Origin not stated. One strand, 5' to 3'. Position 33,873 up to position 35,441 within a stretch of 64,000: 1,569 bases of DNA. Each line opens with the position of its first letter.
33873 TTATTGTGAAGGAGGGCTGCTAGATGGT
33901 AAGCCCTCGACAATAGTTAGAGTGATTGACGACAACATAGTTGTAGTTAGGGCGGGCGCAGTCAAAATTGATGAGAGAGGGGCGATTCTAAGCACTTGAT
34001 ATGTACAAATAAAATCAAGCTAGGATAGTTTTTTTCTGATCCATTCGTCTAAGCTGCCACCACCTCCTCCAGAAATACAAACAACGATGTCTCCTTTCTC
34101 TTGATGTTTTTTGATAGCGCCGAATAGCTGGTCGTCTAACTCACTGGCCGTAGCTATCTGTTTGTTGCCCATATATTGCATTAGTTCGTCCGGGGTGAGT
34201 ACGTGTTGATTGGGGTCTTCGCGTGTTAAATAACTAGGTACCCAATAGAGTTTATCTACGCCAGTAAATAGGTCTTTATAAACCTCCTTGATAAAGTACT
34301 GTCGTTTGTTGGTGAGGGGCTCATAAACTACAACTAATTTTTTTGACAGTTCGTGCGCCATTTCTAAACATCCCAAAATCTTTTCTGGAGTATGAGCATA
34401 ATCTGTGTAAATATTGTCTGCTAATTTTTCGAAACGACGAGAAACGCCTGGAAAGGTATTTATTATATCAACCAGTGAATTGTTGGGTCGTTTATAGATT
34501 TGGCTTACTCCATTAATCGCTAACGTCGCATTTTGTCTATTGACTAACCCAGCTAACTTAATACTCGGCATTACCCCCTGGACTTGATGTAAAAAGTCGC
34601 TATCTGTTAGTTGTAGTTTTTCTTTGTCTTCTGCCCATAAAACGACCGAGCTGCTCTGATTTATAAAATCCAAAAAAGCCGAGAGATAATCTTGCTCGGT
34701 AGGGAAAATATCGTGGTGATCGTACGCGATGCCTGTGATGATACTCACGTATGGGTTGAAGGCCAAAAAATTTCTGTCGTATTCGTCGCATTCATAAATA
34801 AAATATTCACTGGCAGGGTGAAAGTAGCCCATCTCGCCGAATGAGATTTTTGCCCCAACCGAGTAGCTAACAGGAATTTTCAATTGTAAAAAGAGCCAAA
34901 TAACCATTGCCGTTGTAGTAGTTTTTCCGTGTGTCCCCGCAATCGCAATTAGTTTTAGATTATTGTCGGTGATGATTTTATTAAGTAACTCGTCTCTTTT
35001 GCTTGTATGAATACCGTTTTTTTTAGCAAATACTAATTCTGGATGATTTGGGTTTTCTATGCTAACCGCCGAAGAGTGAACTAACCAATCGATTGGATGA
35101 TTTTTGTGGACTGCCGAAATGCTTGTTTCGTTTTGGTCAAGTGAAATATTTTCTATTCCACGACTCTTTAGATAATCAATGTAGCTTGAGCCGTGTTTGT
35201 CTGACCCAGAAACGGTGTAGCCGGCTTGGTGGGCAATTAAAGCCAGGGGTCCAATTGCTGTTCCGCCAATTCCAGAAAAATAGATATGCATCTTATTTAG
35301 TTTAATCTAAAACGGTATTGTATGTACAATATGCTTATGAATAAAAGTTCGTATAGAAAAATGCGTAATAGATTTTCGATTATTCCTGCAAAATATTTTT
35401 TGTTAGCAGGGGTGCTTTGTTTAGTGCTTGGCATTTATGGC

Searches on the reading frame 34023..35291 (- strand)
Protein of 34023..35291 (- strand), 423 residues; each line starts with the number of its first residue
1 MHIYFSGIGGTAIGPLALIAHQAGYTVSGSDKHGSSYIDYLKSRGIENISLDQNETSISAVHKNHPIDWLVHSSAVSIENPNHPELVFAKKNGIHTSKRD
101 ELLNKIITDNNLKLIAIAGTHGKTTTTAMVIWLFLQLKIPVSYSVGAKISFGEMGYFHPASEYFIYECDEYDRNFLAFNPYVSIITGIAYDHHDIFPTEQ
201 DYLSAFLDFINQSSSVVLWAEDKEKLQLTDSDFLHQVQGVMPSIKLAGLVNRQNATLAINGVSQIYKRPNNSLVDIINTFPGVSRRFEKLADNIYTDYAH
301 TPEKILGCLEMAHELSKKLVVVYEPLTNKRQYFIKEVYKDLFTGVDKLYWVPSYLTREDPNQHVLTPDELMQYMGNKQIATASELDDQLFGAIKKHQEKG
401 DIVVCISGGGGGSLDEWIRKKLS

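Call 58: search_protein_families(library=ncbifam, proteins=[window:34023-35291:-], max_evalue=1e-10)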
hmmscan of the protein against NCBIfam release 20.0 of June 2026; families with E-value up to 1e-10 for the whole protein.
window:34023-35291:- (423 aa): 8 families
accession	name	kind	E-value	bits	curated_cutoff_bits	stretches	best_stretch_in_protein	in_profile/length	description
TIGR01082.1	murC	equivalog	1.3e-61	209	335.1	2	2-230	1-221/449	UDP-N-acetylmuramate--L-alanine ligase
NF011171.0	PRK14573.1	equivalog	9.7e-31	106.4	1015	1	2-217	6-211/809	bifunctional UDP-N-acetylmuramate--L-alanine ligase/D-alanine--D-alanine ligase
TIGR01081.1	mpl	equivalog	7.3e-27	94.5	388.7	1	2-224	1-223/448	UDP-N-acetylmuramate:L-alanyl-gamma-D-glutamyl-meso-diaminopimelate ligase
NF053645.1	pMurC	equivalog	6.6e-15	54.8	560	0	243-323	312-396/492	pseudomurein biosynthesis peptide ligase pMurC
TIGR01087.1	murD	equivalog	1.6e-14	53.8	211.95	1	3-234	2-228/441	UDP-N-acetylmuramoyl-L-alanine--D-glutamate ligase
TIGR01085.1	murE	subfamily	9.9e-14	51.1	257.3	0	225-322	261-363/472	UDP-N-acetylmuramyl-tripeptide synthetase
NF001126.0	PRK00139.1-4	equivalog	1.5e-13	50.1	373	0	242-321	289-372/486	UDP-N-acetylmuramoyl-L-alanyl-D-glutamate--2,6-diaminopimelate ligase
NF053647.1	pMurD2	equivalog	1.5e-12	47.2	550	1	88-290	74-283/405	pseudomurein biosynthesis peptide ligase pMurD2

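Call 59: find_homologous_proteins(query=window:34023-35291:-, max_evalue=1e-30)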
Query window:34023-35291:- (423 aa): 7808 proteins with E <= 1e-30 among 8000 candidates; the best 120 are listed.
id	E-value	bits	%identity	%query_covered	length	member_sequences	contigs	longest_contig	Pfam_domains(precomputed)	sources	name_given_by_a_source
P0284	1.2e-286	968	100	100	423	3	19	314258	PF02875.27,PF08245.19,PF01225.31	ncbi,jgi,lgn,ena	-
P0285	3.9e-212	723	73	100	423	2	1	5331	PF02875.27,PF08245.19,PF01225.31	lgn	-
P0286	6.0e-212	722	72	100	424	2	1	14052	PF02875.27,PF08245.19,PF01225.31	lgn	-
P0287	2.5e-208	710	71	100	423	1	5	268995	PF02875.27,PF08245.19,PF01225.31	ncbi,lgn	-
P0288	6.4e-206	702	71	100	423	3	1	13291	PF02875.27,PF08245.19,PF01225.31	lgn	-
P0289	1.0e-205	702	71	100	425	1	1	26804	PF02875.27,PF08245.19,PF01225.31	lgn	-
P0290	1.5e-205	701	72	100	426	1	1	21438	PF02875.27,PF08245.19,PF01225.31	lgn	-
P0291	2.2e-204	697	72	100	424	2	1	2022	PF02875.27,PF08245.19,PF01225.31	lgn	-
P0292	6.1e-203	693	71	100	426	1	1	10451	PF02875.27,PF08245.19,PF01225.31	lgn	-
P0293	3.5e-201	687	70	100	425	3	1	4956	PF02875.27,PF08245.19,PF01225.31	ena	-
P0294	3.9e-200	683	69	100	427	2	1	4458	PF02875.27,PF08245.19,PF01225.31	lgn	-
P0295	3.6e-197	674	69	100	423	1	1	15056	PF02875.27,PF08245.19,PF01225.31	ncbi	-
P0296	1.1e-195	669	68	100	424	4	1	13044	PF02875.27,PF08245.19,PF01225.31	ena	-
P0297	1.6e-191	655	67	100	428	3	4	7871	PF02875.27,PF08245.19,PF01225.31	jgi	jgi:UDP-N-acetylmuramate--alanine ligase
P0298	1.4e-190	652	67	100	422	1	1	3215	PF08245.19,PF01225.31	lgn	-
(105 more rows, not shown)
